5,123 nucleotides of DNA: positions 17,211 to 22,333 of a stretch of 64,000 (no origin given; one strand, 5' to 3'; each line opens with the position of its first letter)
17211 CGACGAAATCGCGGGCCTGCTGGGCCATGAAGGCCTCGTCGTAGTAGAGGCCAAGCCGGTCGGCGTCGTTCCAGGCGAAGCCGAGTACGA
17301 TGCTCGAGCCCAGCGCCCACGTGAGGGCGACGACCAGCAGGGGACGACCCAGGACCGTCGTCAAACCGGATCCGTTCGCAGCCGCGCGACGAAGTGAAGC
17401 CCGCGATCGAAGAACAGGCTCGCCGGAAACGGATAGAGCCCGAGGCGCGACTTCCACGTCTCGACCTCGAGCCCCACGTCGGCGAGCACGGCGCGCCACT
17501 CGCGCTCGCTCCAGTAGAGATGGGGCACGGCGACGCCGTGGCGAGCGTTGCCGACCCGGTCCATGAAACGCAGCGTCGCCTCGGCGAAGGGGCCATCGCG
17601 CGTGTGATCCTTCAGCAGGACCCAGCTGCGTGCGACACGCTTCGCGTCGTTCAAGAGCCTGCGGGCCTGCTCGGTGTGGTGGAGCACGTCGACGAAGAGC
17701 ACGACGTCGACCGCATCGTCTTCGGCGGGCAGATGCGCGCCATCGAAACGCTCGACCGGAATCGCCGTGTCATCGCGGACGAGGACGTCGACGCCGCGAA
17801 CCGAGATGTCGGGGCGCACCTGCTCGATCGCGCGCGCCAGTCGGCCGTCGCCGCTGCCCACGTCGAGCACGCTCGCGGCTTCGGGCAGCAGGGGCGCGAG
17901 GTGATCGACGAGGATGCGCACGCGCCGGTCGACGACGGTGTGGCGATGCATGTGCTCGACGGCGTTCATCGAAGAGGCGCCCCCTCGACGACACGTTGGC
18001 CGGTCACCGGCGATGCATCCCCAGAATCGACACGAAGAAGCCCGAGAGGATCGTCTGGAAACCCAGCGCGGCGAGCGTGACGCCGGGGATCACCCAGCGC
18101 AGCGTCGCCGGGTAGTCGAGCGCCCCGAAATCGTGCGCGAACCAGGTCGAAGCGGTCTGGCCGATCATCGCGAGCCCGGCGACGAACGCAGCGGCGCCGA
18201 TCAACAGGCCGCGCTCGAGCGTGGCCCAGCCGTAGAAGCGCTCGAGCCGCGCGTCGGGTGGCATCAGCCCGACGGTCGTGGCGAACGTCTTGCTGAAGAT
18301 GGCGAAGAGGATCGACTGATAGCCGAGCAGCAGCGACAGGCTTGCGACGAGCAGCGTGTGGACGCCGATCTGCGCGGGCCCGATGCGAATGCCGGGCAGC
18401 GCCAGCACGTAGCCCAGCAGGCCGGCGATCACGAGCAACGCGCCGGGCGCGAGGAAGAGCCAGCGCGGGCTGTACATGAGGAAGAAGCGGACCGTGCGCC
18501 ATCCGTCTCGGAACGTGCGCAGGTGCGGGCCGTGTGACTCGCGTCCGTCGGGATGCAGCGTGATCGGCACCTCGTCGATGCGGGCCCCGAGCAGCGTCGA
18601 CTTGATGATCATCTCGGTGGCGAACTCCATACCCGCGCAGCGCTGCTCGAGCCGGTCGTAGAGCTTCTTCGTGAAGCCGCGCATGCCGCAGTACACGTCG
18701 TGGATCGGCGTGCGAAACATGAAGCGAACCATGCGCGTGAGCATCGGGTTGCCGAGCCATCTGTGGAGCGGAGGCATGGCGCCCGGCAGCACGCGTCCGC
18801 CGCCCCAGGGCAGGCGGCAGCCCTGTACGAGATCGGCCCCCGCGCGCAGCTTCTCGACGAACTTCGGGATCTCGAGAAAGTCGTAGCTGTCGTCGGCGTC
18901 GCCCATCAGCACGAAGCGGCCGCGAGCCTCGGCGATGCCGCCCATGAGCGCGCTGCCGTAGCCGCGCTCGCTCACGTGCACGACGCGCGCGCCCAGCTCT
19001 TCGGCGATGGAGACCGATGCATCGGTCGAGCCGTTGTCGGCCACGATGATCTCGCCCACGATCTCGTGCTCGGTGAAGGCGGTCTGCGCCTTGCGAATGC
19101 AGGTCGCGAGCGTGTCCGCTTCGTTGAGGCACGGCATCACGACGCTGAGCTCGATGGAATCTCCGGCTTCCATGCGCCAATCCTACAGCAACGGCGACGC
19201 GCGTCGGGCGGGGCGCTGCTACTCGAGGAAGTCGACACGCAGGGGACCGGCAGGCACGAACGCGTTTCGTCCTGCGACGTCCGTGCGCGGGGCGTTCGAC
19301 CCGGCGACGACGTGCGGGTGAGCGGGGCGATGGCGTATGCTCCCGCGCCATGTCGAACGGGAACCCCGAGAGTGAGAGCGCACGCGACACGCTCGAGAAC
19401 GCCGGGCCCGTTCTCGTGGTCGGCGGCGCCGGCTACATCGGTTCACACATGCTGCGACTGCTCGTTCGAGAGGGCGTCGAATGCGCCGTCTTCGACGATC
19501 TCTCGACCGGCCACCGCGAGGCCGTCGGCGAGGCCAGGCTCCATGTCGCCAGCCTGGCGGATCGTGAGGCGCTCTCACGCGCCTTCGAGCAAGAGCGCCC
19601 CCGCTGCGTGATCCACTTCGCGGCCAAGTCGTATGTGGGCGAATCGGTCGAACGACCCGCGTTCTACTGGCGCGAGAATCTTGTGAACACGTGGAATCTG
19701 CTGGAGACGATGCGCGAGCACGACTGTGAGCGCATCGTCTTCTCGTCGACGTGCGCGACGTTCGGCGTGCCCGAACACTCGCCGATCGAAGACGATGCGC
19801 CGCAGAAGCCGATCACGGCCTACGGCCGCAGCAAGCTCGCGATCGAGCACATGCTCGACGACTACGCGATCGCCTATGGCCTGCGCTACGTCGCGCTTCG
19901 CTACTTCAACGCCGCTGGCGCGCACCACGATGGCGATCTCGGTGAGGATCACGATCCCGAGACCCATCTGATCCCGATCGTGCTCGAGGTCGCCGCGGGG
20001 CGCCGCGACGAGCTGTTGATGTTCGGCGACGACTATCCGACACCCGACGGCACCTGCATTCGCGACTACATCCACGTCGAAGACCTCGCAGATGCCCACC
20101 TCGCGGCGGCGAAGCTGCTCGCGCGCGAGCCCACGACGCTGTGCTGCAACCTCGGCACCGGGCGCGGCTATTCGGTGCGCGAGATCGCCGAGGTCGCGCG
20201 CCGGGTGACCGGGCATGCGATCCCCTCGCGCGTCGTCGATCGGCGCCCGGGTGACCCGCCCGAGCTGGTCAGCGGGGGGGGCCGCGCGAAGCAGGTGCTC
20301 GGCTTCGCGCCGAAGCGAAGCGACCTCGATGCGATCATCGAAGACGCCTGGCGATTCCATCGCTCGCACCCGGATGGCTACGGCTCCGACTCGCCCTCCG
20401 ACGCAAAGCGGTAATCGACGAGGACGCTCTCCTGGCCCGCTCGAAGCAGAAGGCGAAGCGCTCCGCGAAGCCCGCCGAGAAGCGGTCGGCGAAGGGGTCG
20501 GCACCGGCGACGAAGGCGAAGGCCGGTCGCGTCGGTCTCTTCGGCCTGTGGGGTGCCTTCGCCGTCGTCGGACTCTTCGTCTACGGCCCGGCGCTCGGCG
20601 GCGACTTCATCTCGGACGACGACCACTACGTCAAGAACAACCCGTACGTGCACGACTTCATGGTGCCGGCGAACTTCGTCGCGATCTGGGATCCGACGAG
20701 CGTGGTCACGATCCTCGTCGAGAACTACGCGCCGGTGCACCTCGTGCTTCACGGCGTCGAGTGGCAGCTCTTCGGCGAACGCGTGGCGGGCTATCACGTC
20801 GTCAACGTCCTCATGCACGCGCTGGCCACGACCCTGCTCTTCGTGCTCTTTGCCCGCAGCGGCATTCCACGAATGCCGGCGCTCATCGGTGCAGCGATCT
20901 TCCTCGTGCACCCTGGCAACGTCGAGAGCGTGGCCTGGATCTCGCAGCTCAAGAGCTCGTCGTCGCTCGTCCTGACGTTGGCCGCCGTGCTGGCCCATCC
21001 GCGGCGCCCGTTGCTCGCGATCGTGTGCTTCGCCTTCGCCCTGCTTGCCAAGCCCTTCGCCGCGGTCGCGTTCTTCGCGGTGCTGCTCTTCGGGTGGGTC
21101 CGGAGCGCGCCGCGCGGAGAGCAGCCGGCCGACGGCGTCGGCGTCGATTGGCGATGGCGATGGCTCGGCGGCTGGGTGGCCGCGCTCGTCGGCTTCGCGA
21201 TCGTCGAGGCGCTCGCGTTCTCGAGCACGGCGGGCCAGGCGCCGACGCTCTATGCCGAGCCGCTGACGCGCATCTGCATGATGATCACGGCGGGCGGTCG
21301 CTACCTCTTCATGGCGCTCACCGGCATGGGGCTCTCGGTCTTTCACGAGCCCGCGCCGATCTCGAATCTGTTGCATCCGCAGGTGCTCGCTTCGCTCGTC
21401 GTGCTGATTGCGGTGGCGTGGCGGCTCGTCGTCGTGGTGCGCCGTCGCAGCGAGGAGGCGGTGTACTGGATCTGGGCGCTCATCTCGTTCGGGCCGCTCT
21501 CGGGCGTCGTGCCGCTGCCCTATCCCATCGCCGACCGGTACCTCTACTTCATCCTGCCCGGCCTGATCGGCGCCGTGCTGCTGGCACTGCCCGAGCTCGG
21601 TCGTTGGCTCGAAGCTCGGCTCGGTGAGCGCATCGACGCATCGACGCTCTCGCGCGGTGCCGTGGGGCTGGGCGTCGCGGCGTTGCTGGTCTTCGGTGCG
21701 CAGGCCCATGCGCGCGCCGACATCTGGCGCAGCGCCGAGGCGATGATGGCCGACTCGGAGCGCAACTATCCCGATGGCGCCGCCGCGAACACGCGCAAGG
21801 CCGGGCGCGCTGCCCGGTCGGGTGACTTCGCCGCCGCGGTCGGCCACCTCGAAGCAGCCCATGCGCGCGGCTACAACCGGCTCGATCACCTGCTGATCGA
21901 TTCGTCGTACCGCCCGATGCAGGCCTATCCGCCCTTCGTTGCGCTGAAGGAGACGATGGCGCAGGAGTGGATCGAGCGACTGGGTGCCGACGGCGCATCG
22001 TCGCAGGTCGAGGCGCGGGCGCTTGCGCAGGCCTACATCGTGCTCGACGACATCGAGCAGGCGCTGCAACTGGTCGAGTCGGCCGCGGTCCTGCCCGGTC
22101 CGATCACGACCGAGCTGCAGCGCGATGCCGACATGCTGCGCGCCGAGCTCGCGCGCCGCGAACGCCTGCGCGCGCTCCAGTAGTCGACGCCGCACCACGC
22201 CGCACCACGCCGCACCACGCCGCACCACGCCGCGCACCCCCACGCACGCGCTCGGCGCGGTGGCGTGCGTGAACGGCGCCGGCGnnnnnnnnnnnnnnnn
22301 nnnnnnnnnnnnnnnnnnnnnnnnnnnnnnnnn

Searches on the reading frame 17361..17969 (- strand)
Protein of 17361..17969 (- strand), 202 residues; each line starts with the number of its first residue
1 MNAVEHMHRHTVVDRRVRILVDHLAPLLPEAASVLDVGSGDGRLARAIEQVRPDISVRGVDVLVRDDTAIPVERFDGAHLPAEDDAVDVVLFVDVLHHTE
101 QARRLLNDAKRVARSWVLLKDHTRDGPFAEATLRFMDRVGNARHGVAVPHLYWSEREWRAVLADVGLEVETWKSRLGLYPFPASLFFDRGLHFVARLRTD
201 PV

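Call 3: search_protein_families(library=pfam, proteins=[window:17361-17969:-], max_evalue=0.01)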
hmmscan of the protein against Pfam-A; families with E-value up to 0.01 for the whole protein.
window:17361-17969:- (202 aa): 8 families
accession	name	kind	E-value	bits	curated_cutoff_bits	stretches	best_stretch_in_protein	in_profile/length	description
PF13489.12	Methyltransf_23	-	1.3e-14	54.7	27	1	15-170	7-162/164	Methyltransferase domain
PF08241.18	Methyltransf_11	-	1.6e-09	38.7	21.2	1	35-114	1-88/95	Methyltransferase domain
PF13649.12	Methyltransf_25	-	1.8e-07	32.2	27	1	34-114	1-94/97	Methyltransferase domain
PF05148.21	Methyltransf_8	-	3.3e-07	30.8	27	1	18-116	61-151/219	Hypothetical methyltransferase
PF08242.18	Methyltransf_12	-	3.5e-07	31.3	30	1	35-113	1-92/98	Methyltransferase domain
PF13847.12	Methyltransf_31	-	2.1e-05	24.7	27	0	31-62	4-36/145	Methyltransferase domain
PF05175.20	MTS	-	0.00016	21.8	23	1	9-62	12-63/170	Methyltransferase small domain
PF07021.18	MetW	-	0.00044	20.4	21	1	24-116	7-105/193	Methionine biosynthesis protein MetW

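Call 4: search_protein_families(library=ncbifam, proteins=[window:17361-17969:-], max_evalue=0.01)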
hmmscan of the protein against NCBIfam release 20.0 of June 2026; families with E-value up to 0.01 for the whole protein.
window:17361-17969:- (202 aa): 8 families
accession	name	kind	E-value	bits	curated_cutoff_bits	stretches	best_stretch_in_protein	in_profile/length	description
NF045667.1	MTase_DVU1556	equivalog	3.9e-08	33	155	1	28-173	20-166/213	DVU_1556 family methyltransferase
TIGR02081.1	metW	equivalog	3.1e-06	26.9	189.5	1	24-117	7-106/194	methionine biosynthesis protein MetW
NF004851.0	PRK06202.1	equivalog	4.7e-06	26.2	243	1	18-124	46-169/237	hypothetical protein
NF041255.1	mycofact_MftM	equivalog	1.1e-05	25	200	1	30-118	139-238/289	mycofactocin oligosaccharide methyltransferase MftM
NF004452.0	PRK05785.1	equivalog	0.00013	21.6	207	1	18-117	39-141/228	hypothetical protein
TIGR03534.1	RF_mod_PrmC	equivalog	0.00098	18.6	199.1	1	19-62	75-120/253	peptide chain release factor N(5)-glutamine methyltransferase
TIGR01983.1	UbiG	equivalog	0.0014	18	102.95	0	30-108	49-138/228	bifunctional 2-polyprenyl-6-hydroxyphenol methylase/3-demethylubiquinol 3-O-methyltransferase UbiG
TIGR02072.1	BioC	equivalog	0.0067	16.2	184.95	0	8-111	10-122/244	malonyl-ACP O-methyltransferase BioC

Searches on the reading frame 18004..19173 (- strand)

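Call 3: search_protein_families(library=pfam, proteins=[window:18004-19173:-], max_evalue=0.01)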
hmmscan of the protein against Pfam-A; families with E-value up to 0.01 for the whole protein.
window:18004-19173:- (389 aa): 2 families
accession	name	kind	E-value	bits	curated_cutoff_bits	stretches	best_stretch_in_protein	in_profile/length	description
PF00535.33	Glycos_transf_2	-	1.5e-25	90.5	23.3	1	10-174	1-166/168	Glycosyl transferase family 2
PF13641.12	Glyco_tranf_2_3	-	0.00024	21.6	27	1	9-120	3-123/230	Glycosyltransferase like family 2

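Call 4: search_protein_families(library=ncbifam, proteins=[window:18004-19173:-], max_evalue=0.01)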
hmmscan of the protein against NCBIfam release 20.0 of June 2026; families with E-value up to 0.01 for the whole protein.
window:18004-19173:- (389 aa): 16 families
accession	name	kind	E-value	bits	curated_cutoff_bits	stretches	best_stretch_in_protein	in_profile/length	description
TIGR04182.1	glyco_TIGR04182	equivalog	5e-32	111.5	325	1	9-295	2-280/293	S-layer glycoprotein N-glycosyltransferase AglJ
NF041391.1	DPhHxTase_Halo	equivalog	5.2e-24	84.4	375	1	15-206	3-183/213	dolichyl-phosphate hexose transferase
NF058614.1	PPMAGASynPpgS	equivalog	9.5e-17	61.2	370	1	11-205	4-195/226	polyprenyl-phospho-N-acetylgalactosaminyl synthase PpgS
NF010496.0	PRK13915.1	equivalog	1.5e-13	50.6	262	1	6-95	30-127/307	glucosyl-3-phosphoglycerate synthase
TIGR04283.1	glyco_like_mftF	equivalog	3.7e-13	49.6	182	1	9-94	1-82/221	TIGR04283 family arsenosugar biosynthesis glycosyltransferase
NF007986.1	PRK10714.1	equivalog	9.7e-12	44.5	529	1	8-120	7-126/316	undecaprenyl-phosphate 4-deoxy-4-formamido-L-arabinose transferase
NF007482.0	PRK10073.1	equivalog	4.7e-09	35.7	423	1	6-96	5-97/334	glycosyltransferase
NF041875.1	EPS_EpsD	equivalog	7.9e-07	28.8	370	1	9-95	1-90/325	exopolysaccharide biosynthesis glycosyltransferase EpsD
NF047588.1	GlcsyltransPgfSStrep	equivalog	3.6e-06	26.4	500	1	8-120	2-121/308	glycosyltransferase PgfS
TIGR03937.1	PgaC_IcaA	equivalog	9.3e-06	24.8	422.3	1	7-98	45-139/407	poly-beta-1,6-N-acetyl-D-glucosamine synthase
TIGR03111.1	glyc2_xrt_Gpos1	hypoth_equivalog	1.5e-05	24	363.95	1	8-109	50-156/439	TIGR03111 family XrtG-associated glycosyltransferase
TIGR03965.1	mycofact_glyco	equivalog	8.1e-05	21.7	280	1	8-94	75-164/467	mycofactocin biosynthesis glycosyltransferase MftF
NF038302.1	EPS_HpsE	equivalog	8.3e-05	21.7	300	1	7-88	1-90/307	hormogonium polysaccharide biosynthesis glycosyltransferase HpsE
TIGR04009.1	wcaE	equivalog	0.0013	18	369.2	1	9-112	3-109/248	colanic acid biosynthesis glycosyltransferase WcaE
TIGR04440.1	glyco_TIGR04440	domain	0.0017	18.1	70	1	9-114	2-111/215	TIGR00180 family glycosyltransferase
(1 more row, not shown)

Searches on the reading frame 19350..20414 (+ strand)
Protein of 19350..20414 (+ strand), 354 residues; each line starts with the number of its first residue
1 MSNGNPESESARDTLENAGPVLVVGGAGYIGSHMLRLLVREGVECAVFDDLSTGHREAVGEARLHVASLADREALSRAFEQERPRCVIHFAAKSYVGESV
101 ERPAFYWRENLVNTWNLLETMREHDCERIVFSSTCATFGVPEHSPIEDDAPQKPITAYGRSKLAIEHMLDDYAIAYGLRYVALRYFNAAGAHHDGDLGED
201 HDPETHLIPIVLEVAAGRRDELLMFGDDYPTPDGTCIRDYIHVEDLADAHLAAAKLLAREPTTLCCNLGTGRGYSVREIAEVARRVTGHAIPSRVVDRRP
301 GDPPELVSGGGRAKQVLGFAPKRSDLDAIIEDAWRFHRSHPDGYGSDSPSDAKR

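Call 19: search_protein_families(library=ncbifam, proteins=[window:19350-20414:+], max_evalue=0.001)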
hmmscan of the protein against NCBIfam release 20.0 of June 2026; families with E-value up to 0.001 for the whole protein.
window:19350-20414:+ (354 aa): 20 families
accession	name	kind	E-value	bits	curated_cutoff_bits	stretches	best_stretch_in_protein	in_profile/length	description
TIGR01179.1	galE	equivalog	1.3e-121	405.5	262.3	1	21-343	2-331/332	UDP-glucose 4-epimerase GalE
NF007956.0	PRK10675.1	subfamily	2.6e-68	230.7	394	1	21-345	3-337/338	UDP-glucose 4-epimerase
TIGR01181.1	dTDP_gluc_dehyt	equivalog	1.2e-27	96.8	365.1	1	21-301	2-276/321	dTDP-glucose 4,6-dehydratase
TIGR02197.1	heptose_epim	equivalog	4e-26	91.9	274.6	1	21-287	1-260/316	ADP-glyceromanno-heptose 6-epimerase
TIGR04180.1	EDH_00030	hypoth_equivalog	7.5e-20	71.2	475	1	21-292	1-261/297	NAD-dependent 4,6-dehydratase LegB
NF007490.0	PRK10084.1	subfamily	2.8e-17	62.8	649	1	21-124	3-114/361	dTDP-glucose 4,6-dehydratase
NF007582.0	PRK10217.1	equivalog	3e-17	62.8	698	1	21-252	4-238/355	dTDP-glucose 4,6-dehydratase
TIGR03466.1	HpnA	hypoth_equivalog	8.7e-16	57.7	367.65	1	20-179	2-161/327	hopanoid-associated sugar epimerase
NF043036.1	ErythonDh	equivalog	3.1e-15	56.2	325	1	21-173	3-164/321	D-erythronate dehydrogenase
NF042423.1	oxyalk_red_Shew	equivalog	7.8e-15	54.8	580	1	20-262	10-229/331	2-alkyl-3-oxoalkanoate reductase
NF042422.1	oxyalk_red_OleD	equivalog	8.2e-14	51.7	580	1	21-167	3-148/329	2-alkyl-3-oxoalkanoate reductase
NF047922.1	GDPFucSynFcl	equivalog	5.3e-13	49.1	500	1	43-321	14-286/308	GDP-L-fucose synthase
TIGR01472.1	gmd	equivalog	5e-11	42.4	415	1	55-188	49-185/342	GDP-mannose 4,6-dehydratase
NF008360.0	PRK11150.1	equivalog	7.7e-11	41.7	452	1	21-283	2-250/310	ADP-glyceromanno-heptose 6-epimerase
TIGR01214.1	rmlD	equivalog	1.5e-10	40.7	224.05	1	21-171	2-137/285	dTDP-4-dehydrorhamnose reductase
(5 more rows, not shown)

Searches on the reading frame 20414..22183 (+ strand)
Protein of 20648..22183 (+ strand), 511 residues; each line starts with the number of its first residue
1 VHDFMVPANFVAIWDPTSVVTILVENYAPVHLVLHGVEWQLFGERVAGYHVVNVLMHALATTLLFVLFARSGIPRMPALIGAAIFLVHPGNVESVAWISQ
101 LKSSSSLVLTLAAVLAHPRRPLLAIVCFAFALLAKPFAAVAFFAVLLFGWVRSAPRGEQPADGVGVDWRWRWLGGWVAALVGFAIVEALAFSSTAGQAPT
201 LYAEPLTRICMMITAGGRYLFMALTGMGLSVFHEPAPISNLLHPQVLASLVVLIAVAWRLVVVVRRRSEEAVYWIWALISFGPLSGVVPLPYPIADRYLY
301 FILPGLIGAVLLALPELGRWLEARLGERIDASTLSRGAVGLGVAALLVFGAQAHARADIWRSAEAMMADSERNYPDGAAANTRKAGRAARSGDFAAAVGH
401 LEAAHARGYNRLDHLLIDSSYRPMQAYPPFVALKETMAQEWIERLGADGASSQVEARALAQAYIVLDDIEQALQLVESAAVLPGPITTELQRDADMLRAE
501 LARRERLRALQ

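Call 9: search_protein_families(library=pfam, proteins=[window:20648-22183:+], max_evalue=0.001)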
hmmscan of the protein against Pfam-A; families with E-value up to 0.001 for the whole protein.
window:20648-22183:+ (511 aa): 0 families

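Call 19: search_protein_families(library=ncbifam, proteins=[window:20648-22183:+], max_evalue=0.001)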
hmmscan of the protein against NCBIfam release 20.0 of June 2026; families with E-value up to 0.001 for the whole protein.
window:20648-22183:+ (511 aa): 0 families

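Call 37: search_protein_families(library=pfam, proteins=[window:20648-22183:+], max_evalue=1)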
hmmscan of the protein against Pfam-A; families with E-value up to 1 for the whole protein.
window:20648-22183:+ (511 aa): 3 families
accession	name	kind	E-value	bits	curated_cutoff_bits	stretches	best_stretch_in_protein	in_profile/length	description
PF04973.17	NMN_transporter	-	0.058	13.8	27.3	0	122-199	35-108/175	Nicotinamide mononucleotide transporter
PF13428.12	TPR_14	-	0.11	13.8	23.5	0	457-483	5-32/44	Tetratricopeptide repeat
PF10332.14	DUF2418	-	0.32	12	22.3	1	12-59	7-46/96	Protein of unknown function (DUF2418)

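Call 83: search_solved_structures(query=A2, max_evalue=1)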
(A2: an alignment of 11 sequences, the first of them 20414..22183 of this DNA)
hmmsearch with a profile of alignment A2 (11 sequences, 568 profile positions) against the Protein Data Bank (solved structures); distinct sequences matched with E-value up to 1: 17.
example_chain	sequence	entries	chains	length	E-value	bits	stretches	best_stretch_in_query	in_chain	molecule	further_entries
9is4_1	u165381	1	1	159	0.016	17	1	420-490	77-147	PDZ domain-containing protein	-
9iox_G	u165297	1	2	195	0.025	16.4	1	421-490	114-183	PDZ domain-containing protein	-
5fzr_A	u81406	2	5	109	0.03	16.2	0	415-463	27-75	DESIGNED TPR PROTEIN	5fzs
9imn_G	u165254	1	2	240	0.038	15.8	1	421-490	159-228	PDZ domain-containing protein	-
9iiu_G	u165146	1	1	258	0.044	15.6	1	421-490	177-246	PDZ domain-containing protein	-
9jm8_A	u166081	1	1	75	0.058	15.2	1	431-471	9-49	LRD-7A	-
5fzq_A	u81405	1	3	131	0.058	15.2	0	415-463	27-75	DESIGNED TPR PROTEIN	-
1w3b_A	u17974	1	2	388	0.21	13.4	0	412-454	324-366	UDP-N-ACETYLGLUCOSAMINE--PEPTIDE N-ACETYLGLUCOSAMINYLTRANSFERASE 110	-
6eou_A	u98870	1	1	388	0.22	13.3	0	413-454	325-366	UDP-N-acetylglucosamine--peptide N-acetylglucosaminyltransferase 110 kDa subunit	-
8ump_A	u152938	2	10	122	0.34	12.7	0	506-533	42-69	T33-ml35-redesigned-TPR-domain-fold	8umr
2wqh_A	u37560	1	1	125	0.35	12.6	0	409-454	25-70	CTPR3Y3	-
9xj8_E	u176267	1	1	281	0.5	12.1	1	407-454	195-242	Isoform 2 of Peptidyl-prolyl cis-trans isomerase FKBP8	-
5mgx_E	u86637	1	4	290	0.53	12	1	407-454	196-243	Peptidyl-prolyl cis-trans isomerase FKBP8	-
9gzg_A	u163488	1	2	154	0.63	11.8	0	508-551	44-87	Engineered CTPR protein with glutamic acids for conductivity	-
3lca_A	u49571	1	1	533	0.66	11.7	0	409-560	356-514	Protein TOM71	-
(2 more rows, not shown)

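Call 84: search_protein_families(library=pfam, alignment_id=A2, max_evalue=0.01)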
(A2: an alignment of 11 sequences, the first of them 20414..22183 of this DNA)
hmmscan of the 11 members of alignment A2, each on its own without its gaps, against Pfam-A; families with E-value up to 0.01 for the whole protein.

A. member 1, window:20414-22183:+ (589 aa): 0 families

B. families by the number of members that match (of 11 scanned): 4 families
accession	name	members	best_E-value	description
PF14559.12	TPR_19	2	0.0016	Tetratricopeptide repeat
PF13428.12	TPR_14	2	0.0036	Tetratricopeptide repeat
PF07719.23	TPR_2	1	0.00068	Tetratricopeptide repeat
PF06728.19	PIG-U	1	0.0065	GPI transamidase subunit PIG-U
